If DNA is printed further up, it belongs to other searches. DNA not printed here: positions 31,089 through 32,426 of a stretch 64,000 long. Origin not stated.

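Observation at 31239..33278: Two metzincin modules fused in one ORF, with an internal MYXO-CTERM-like tag and an HE-to-EH swapped zinc motif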

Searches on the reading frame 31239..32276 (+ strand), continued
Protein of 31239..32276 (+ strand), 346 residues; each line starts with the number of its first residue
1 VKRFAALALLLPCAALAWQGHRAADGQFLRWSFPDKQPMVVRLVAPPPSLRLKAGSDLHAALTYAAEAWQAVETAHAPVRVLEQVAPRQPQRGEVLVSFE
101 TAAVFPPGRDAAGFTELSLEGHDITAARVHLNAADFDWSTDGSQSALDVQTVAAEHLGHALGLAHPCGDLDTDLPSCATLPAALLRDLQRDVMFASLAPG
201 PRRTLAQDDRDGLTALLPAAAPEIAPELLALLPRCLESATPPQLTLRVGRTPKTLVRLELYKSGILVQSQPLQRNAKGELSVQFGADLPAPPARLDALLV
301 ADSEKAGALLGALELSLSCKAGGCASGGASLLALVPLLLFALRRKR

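Call 70: fold_search(model_id=the predicted structure, library=pdb)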
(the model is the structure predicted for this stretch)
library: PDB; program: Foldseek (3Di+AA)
matches with E <= 10: 1948; with E <= 0.001: 22
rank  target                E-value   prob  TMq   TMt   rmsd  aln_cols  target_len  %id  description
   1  1ztq_D                1.3e-07  1.00  0.38  0.68   4.6       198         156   21  Crystal structure of the catalytic domain of MMP-13 complexed with WAY-033 (released 2006-05-30)
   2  1ztq_A                1.3e-07  1.00  0.38  0.66   5.3       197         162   21  Crystal structure of the catalytic domain of MMP-13 complexed with WAY-033 (released 2006-05-30)
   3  1hv5_E                1.4e-07  1.00  0.40  0.69   5.8       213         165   16  CRYSTAL STRUCTURE OF THE STROMELYSIN-3 (MMP-11) CATALYTIC DOMAIN COMPLEXED WITH A PHOSPHINIC INHIBITOR (released 2001-03-28)
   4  3zxh_A                1.5e-07  1.00  0.37  0.63   6.1       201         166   20  MMP-13 complexed with 2-Napthylsulfonamide hydroxamic acid inhibitor (released 2011-10-19)
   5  1g05_B                2.0e-07  1.00  0.40  0.68   5.2       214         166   19  HETEROCYCLE-BASED MMP INHIBITOR WITH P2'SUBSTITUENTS (released 2001-10-05)
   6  5uwk_A                2.1e-07  1.00  0.39  0.68   5.1       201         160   20  Matrix metalloproteinase-13 complexed with selective inhibitor compound (S)-10a (released 2017-07-12)
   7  1hy7_A                2.5e-07  1.00  0.36  0.62   6.1       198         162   20  A CARBOXYLIC ACID BASED INHIBITOR IN COMPLEX WITH MMP3 (released 2002-01-18)
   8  1hv5_B                4.0e-07  1.00  0.39  0.68   4.8       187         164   16  CRYSTAL STRUCTURE OF THE STROMELYSIN-3 (MMP-11) CATALYTIC DOMAIN COMPLEXED WITH A PHOSPHINIC INHIBITOR (released 2001-03-28)
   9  7xgj_B                4.3e-07  1.00  0.39  0.67   4.6       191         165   19  Crystal structure of human MMP-2 catalytic domain in complex with inhibitor (released 2022-06-29)
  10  8h78_B                6.1e-07  1.00  0.40  0.68   4.6       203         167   18  Crystal structure of human MMP-2 catalytic domain in complex with inhibitor (released 2023-01-18)
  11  7xgj_A                6.5e-07  1.00  0.38  0.64   5.7       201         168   18  Crystal structure of human MMP-2 catalytic domain in complex with inhibitor (released 2022-06-29)
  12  3ayu_A                6.9e-07  1.00  0.38  0.66   5.0       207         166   18  Crystal structure of MMP-2 active site mutant in complex with APP-drived decapeptide inhibitor (released 2011-08-03)
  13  3ohl                  8.8e-07  1.00  0.40  0.72   4.2       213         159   18  catalytic domain of stromelysin-1 in complex with N-Hydroxy-2-(4-methoxy-N-(pyridine-3-ylmethyl)phenylsulfonamido)acetam (released 2011-06-29)
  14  8jud_A                1.5e-06  1.00  0.34  0.59   6.4       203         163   17  Crystal structure of human MMP-7 in complex with inhibitor (released 2023-11-01)
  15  8jug_A                2.9e-06  1.00  0.34  0.58   6.2       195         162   17  Crystal structure of human MMP-7 in complex with inhibitor (released 2023-11-01)
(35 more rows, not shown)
